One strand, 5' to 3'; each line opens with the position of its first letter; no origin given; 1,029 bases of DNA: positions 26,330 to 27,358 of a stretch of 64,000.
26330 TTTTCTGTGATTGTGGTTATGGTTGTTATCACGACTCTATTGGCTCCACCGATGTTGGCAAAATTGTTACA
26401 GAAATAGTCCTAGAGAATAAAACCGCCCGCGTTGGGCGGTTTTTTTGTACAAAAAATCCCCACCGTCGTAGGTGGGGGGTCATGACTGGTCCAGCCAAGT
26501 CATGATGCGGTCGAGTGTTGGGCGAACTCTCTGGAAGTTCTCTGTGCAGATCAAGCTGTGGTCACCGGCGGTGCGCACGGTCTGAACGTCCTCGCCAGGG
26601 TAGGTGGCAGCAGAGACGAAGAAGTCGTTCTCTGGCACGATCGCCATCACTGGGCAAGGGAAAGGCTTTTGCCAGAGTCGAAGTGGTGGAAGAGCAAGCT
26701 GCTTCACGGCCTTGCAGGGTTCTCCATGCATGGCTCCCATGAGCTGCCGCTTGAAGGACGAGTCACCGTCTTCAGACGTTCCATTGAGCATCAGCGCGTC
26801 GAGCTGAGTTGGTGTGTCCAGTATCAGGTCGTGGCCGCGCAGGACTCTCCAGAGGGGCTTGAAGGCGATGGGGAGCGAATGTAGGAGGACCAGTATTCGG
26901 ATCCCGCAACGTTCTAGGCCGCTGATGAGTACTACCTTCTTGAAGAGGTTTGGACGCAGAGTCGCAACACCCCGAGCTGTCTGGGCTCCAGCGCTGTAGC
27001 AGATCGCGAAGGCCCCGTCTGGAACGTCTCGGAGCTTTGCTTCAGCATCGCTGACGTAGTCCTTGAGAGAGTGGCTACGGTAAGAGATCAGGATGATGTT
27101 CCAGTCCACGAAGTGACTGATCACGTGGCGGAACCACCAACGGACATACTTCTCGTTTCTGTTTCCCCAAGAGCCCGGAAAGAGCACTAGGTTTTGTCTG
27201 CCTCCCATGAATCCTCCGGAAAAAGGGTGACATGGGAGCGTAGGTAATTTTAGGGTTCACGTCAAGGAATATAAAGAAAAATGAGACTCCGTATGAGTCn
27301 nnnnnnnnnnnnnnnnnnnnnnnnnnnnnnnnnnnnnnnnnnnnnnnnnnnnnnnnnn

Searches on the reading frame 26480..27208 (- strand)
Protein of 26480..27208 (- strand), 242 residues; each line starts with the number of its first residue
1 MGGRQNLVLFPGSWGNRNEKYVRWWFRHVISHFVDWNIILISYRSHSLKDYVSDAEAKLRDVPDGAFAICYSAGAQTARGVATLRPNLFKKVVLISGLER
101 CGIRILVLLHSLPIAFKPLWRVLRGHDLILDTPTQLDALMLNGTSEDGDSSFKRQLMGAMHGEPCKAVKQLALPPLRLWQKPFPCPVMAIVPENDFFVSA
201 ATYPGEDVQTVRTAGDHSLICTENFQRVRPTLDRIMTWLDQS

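Call 5: search_protein_families(library=pfam, proteins=[window:26480-27208:-], max_evalue=0.1)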
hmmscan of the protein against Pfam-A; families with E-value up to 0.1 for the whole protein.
window:26480-27208:- (242 aa): 1 family
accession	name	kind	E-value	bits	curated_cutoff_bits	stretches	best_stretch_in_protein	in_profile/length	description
PF12697.13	Abhydrolase_6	-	0.00017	22.7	26.3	1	7-217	1-204/217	Alpha/beta hydrolase family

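Call 42: find_homologous_proteins(query=window:26480-27208:-, max_evalue=0.001)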
Query window:26480-27208:- (242 aa): 15 proteins with E <= 0.001 among 332 candidates.
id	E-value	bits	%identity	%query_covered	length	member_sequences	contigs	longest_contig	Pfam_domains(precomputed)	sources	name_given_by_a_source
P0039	1.1e-164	564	100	100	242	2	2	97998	-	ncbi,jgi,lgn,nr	ncbi:MAG: alpha/beta hydrolase [Parcubacteria group bacterium]|nr:alpha/beta hydrolase [Parcubacteri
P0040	9.7e-134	462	84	99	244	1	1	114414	-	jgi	jgi:pimeloyl-ACP methyl ester carboxylesterase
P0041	2.1e-121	422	75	98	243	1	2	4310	-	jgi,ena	-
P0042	6.8e-92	325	57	99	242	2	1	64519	-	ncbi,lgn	-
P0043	6.8e-91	322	59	99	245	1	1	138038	-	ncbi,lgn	-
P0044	1.6e-70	255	50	98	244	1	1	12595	-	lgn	-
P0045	6.3e-70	253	50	100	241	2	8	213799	-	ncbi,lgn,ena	-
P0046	1.5e-66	242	48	100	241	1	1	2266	-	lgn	-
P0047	7.6e-62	227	47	98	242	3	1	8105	PF12697.14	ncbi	-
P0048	1.6e-59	219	48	96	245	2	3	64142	-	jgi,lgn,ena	-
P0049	5.6e-57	211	46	98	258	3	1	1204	-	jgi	-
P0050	7.3e-57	210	44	96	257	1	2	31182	PF12697.14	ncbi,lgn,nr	ncbi:alpha/beta hydrolase [Candidatus Uhrbacteria bacterium]|nr:alpha/beta hydrolase [Candidatus Uhr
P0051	5.0e-56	208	45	99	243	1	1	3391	-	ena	-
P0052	8.2e-56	207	43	99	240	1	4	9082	-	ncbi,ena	-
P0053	9.0e-53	197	44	97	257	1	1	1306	-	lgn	-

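Call 43: find_encoding_contigs(protein=P0043, flank=10000, max_places=2)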
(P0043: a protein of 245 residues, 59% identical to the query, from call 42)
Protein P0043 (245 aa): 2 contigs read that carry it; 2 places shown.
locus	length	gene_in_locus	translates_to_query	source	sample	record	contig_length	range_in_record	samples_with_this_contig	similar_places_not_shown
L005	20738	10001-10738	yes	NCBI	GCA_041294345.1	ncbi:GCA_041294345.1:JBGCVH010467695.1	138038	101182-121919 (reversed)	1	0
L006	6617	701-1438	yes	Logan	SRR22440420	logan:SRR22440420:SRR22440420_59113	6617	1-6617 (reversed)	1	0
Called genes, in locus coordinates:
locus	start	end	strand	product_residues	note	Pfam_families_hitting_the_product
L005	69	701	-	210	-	-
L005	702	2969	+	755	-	-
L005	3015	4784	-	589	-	PF07973:tRNA_SAD, PF00587:tRNA-synt_2b, PF03129:HGTP_anticodon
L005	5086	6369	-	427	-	-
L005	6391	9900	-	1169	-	PF02811:PHP, PF07733:DNA_pol3_alpha, PF17657:DNA_pol3_finger, PF14579:HHH_6, PF01336:tRNA_anti-codon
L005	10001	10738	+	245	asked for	-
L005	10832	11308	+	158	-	PF00571:CBS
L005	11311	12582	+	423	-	PF02040:ArsB, PF03600:CitMHS, PF16980:CitMHS_2, PF06450:NhaB (weak), PF03600:CitMHS (weak)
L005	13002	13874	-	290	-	PF01553:Acyltransferase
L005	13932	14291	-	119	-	-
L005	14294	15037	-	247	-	PF12146:Hydrolase_4 (faint), PF00326:Peptidase_S9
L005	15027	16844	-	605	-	-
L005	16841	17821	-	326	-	PF01161:PBP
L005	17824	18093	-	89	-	PF01371:Trp_repressor, PF13384:HTH_23 (weak)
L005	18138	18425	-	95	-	-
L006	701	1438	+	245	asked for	-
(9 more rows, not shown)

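Call 44: find_encoding_contigs(protein=P0045, flank=10000, max_places=2)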
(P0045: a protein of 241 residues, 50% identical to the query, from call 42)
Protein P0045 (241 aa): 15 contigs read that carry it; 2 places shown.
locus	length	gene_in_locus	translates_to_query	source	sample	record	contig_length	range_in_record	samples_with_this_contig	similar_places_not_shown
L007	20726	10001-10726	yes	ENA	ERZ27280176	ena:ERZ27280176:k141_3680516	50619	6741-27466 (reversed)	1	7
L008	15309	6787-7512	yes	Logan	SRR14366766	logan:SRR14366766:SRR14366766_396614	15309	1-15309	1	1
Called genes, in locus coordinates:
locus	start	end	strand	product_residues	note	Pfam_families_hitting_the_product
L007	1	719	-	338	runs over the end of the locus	PF01636:APH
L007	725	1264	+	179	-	PF08123:DOT1 (weak), PF06325:PrmA, PF13649:Methyltransf_25 (weak)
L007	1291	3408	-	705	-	PF00009:GTP_EFTU, PF03144:GTP_EFTU_D2, PF22042:EF-G_D2, PF14492:EFG_III, PF16658:RF3_C, PF03764:EFG_IV, PF00679:EFG_C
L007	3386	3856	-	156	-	PF00177:Ribosomal_S7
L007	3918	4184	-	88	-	PF00164:Ribosom_S12_S23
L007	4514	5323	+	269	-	-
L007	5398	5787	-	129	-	PF01641:SelR, PF24046:At4g08330 (faint)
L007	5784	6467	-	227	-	PF02163:Peptidase_M50 (weak)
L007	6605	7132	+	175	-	-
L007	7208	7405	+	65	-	-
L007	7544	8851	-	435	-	PF00275:EPSP_synthase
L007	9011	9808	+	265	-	PF20257:SAM_HAT_C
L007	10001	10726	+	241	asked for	-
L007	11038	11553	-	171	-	-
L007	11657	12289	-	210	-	-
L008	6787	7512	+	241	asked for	-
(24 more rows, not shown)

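Call 45: find_encoding_contigs(protein=P0050, flank=10000, max_places=2)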
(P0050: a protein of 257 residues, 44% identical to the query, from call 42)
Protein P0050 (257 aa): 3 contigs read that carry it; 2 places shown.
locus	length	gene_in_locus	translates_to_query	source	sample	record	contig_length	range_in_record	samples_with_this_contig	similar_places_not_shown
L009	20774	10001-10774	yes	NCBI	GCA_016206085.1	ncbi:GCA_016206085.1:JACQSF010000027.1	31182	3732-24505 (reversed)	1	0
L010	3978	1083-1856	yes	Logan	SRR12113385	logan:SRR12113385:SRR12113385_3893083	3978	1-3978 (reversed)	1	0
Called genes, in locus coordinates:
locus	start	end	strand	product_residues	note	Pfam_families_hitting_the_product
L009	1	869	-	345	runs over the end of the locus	PF01636:APH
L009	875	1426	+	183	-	PF08123:DOT1 (weak)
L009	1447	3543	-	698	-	PF00009:GTP_EFTU, PF03144:GTP_EFTU_D2, PF22042:EF-G_D2, PF14492:EFG_III, PF16658:RF3_C, PF03764:EFG_IV, PF00679:EFG_C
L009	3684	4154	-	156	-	PF00177:Ribosomal_S7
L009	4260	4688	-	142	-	PF00164:Ribosom_S12_S23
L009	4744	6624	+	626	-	-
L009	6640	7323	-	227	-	PF02163:Peptidase_M50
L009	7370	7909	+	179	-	-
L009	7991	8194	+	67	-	-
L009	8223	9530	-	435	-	PF00275:EPSP_synthase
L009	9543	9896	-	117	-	-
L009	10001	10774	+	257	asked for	PF12697:Abhydrolase_6 (weak)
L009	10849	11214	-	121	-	-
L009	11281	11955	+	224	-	PF00293:NUDIX, PF19368:WHD_AraR, PF21906:WHD_NrtR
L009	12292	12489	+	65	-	-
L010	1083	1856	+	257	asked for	PF12697:Abhydrolase_6 (weak)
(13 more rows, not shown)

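Call 54: search_protein_families(library=phrogs, proteins=[window:26480-27208:-], max_evalue=0.01)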
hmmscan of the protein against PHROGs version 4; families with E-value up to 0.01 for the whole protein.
window:26480-27208:- (242 aa): 0 families

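Call 55: search_protein_families(library=padloc, proteins=[window:26480-27208:-], max_evalue=0.01)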
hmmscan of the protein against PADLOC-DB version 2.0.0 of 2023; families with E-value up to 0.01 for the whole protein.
window:26480-27208:- (242 aa): 0 families

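Call 62: search_solved_structures(query=A4, max_evalue=1)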
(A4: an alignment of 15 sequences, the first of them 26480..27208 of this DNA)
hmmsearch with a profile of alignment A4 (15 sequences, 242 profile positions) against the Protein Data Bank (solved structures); distinct sequences matched with E-value up to 1: 13.
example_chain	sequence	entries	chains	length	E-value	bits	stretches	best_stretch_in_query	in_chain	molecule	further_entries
3e0x_A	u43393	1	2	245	0.032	16.8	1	58-101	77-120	Lipase-esterase related protein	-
2h1i_A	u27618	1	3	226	0.062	15.8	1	42-96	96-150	Carboxylesterase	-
3gro_A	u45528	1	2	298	0.3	13.6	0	53-88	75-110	Palmitoyl-protein thioesterase 1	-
1eh5_A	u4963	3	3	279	0.69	12.4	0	55-88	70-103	PALMITOYL PROTEIN THIOESTERASE 1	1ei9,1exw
2ktq_A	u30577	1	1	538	0.7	12.4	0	94-146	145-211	PROTEIN (LARGE FRAGMENT OF DNA POLYMERASE I)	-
4xiu_A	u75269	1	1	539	0.7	12.4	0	94-146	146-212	DNA polymerase I, thermostable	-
4ktq_A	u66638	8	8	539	0.7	12.4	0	94-146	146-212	PROTEIN (LARGE FRAGMENT OF DNA POLYMERASE I) | DNA polymerase I, thermostable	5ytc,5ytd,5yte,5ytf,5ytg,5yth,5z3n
1qtm_A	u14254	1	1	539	0.71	12.4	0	94-146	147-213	DNA POLYMERASE I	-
1qss_A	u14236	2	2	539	0.71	12.4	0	94-146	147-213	DNA POLYMERASE I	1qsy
1jxe_A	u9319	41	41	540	0.71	12.4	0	94-146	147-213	TAQ DNA POLYMERASE I | PROTEIN (LARGE FRAGMENT OF DNA POLYMERASE I) | DNA polymerase I, thermostable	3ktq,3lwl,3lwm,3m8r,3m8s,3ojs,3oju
6fbc_A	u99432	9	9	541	0.71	12.4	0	94-146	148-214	DNA polymerase I, thermostable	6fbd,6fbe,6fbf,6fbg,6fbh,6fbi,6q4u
1ktq_A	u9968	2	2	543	0.72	12.4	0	94-146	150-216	DNA POLYMERASE I | PROTEIN (DNA POLYMERASE I)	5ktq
4n56_A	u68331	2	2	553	0.75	12.3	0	94-146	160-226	DNA polymerase I, thermostable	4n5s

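Call 63: search_protein_families(library=ncbifam, proteins=[window:26480-27208:-], max_evalue=0.01)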
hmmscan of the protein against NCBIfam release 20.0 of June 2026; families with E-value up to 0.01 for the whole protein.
window:26480-27208:- (242 aa): 0 families

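Call 68: predict_structure(alignment_id=A4)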
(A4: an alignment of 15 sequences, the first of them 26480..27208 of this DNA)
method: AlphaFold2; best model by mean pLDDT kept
length: 242 residues; sequences in the alignment: 15
mean_pLDDT: 83.5   pTM: 0.85
mean pLDDT of the five models: 83.5, 82.3, 81.6, 78.0, 77.6
residues with pLDDT >= 90: 101; 70-90: 102; 50-70: 34; < 50: 5
segments of 3 or more residues with pLDDT < 50: 101-103
pLDDT, mean of each block of 10 residues (from residue 1): 85 85 92 96 90 95 97 92 97 80 55 75 86 78 57 76 86 81 93 69 83 81 84 95 72
secondary structure, 60 per line:
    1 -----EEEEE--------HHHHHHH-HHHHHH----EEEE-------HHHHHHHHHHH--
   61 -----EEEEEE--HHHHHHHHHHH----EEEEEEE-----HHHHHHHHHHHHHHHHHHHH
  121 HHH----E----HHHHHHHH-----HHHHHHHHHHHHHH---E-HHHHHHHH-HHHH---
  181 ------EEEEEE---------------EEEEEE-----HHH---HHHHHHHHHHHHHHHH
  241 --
elements in order: E6-10 H19-25 H27-32 E37-40 H48-58 E66-71 H74-84 E89-95 H101-123 H133-140 H146-159 H165-172 H174-177 E187-192 E208-213 H225-240

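Call 70: fold_search(model_id=the predicted structure, library=pdb)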
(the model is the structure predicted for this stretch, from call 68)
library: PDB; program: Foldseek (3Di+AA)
matches with E <= 10: 1742; with E <= 0.001: 984
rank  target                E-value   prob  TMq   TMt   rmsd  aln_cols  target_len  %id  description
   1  6k5e_A                1.6e-09  1.00  0.60  0.58   5.5       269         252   17  Crystal structure of BioH from Klebsiella pneumonia (released 2019-07-17)
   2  6tj2_A                1.9e-09  1.00  0.66  0.66   5.8       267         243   13  Extracellular alpha/beta-hydrolase from Paenibacillus species shares structural and functional homology to Tobacco Sal (released 2020-04-22)
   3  6tj2_C                4.2e-09  1.00  0.65  0.65   6.4       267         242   14  Extracellular alpha/beta-hydrolase from Paenibacillus species shares structural and functional homology to Tobacco Sal (released 2020-04-22)
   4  4dnp                  4.4e-09  1.00  0.63  0.58   5.2       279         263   15  Crystal Structure of DAD2 (released 2012-11-14)
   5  7snu                  5.3e-09  1.00  0.65  0.59   5.0       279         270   18  Crystal structure of ShHTL7 from Striga hermonthica in complex with strigolactone antagonist RG6 (released 2022-07-06)
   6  5z7y_A                7.7e-09  1.00  0.65  0.60   5.0       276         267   18  Crystal structure of Striga hermonthica HTL7 (ShHTL7) (released 2018-08-29)
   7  4ih9_A                8.2e-09  1.00  0.63  0.58   5.4       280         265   15  Crystal structure of rice DWARF14 (D14) (released 2013-01-30)
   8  6a9d_B                8.7e-09  1.00  0.64  0.59   5.0       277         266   17  Crystal structure of the strigolactone receptor ShHTL7 from Striga hermonthica (released 2019-07-17)
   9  6azc_A                9.8e-09  1.00  0.61  0.57   5.5       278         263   14  Crystal structure of Physcomitrella patens KAI2-like E S166A (released 2019-02-06)
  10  9jqg_A                9.8e-09  1.00  0.61  0.56   5.2       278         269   14  Crystal structure of rice DWARF14 in complex with Cyclo(L-Leu-L-Pro) (released 2025-05-21)
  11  6k5e_B                1.0e-08  1.00  0.59  0.57   5.3       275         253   16  Crystal structure of BioH from Klebsiella pneumonia (released 2019-07-17)
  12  6ap6_A                1.1e-08  1.00  0.63  0.59   5.3       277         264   14  Crystal Structure of DAD2 in complex with tolfenamic acid (released 2018-03-21)
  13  6azb_A                1.3e-08  1.00  0.61  0.57   5.4       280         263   15  Crystal structure of Physcomitrella patens KAI2-like E (released 2019-02-06)
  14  7ukb                  1.3e-08  1.00  0.62  0.57   5.5       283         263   14  Ancestral reconstruction of a plant alpha/beta-hydrolase (released 2023-04-05)
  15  8ynw_A                1.3e-08  1.00  0.61  0.51   7.3       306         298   12  S102A mutant of poly(3-hydroxybutyrate) depolymerase PhaZ from Bacillus thuringiensis (released 2024-12-11)
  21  6k5e_C                1.6e-08  1.00  0.61  0.60   5.0       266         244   18  Crystal structure of BioH from Klebsiella pneumonia (released 2019-07-17)
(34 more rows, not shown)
